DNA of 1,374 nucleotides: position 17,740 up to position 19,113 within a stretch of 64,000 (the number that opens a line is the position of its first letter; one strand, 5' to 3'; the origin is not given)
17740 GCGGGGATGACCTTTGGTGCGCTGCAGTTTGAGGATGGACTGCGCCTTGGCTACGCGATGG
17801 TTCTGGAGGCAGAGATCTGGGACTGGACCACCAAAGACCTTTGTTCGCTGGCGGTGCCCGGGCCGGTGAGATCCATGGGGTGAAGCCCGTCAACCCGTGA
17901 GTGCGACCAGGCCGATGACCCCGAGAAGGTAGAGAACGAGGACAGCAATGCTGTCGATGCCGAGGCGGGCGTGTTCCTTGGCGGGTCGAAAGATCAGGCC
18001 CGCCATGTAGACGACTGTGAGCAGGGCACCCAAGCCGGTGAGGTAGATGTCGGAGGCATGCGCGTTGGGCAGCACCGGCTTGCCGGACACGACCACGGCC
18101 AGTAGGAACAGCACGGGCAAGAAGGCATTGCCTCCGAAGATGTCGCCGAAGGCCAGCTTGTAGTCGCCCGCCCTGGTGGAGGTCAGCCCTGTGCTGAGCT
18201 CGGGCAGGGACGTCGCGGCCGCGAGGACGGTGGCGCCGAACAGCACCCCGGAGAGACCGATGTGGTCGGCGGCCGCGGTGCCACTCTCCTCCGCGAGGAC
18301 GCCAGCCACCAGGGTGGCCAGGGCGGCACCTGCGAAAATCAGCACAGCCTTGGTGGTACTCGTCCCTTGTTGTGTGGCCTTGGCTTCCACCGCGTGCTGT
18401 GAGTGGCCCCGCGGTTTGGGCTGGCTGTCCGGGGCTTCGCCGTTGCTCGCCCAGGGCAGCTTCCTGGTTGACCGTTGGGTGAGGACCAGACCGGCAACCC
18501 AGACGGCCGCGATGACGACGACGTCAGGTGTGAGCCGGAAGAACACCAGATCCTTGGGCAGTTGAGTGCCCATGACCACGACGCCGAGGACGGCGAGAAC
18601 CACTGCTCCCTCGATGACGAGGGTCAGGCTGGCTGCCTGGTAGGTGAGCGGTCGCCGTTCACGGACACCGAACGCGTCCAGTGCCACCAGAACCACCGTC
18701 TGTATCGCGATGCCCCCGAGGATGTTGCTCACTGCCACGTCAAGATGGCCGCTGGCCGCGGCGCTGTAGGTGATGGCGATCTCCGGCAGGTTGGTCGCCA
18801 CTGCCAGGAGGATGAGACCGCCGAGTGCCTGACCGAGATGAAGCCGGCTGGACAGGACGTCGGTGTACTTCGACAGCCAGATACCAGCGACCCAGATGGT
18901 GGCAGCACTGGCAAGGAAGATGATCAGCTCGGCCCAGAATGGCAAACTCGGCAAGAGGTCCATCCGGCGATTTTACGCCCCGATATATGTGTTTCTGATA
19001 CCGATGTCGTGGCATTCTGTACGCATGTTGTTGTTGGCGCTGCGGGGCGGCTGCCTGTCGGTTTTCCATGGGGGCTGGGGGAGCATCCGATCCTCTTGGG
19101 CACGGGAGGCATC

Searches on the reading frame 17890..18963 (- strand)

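Call 91: search_protein_families(library=pfam, proteins=[window:17890-18963:-], max_evalue=0.001)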
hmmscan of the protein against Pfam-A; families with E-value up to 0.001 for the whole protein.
window:17890-18963:- (357 aa): 1 family
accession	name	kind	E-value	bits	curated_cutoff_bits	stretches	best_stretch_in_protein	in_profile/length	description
PF01699.29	Na_Ca_ex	-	1.1e-23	84.3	24.9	2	13-131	3-124/151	Sodium/calcium exchanger protein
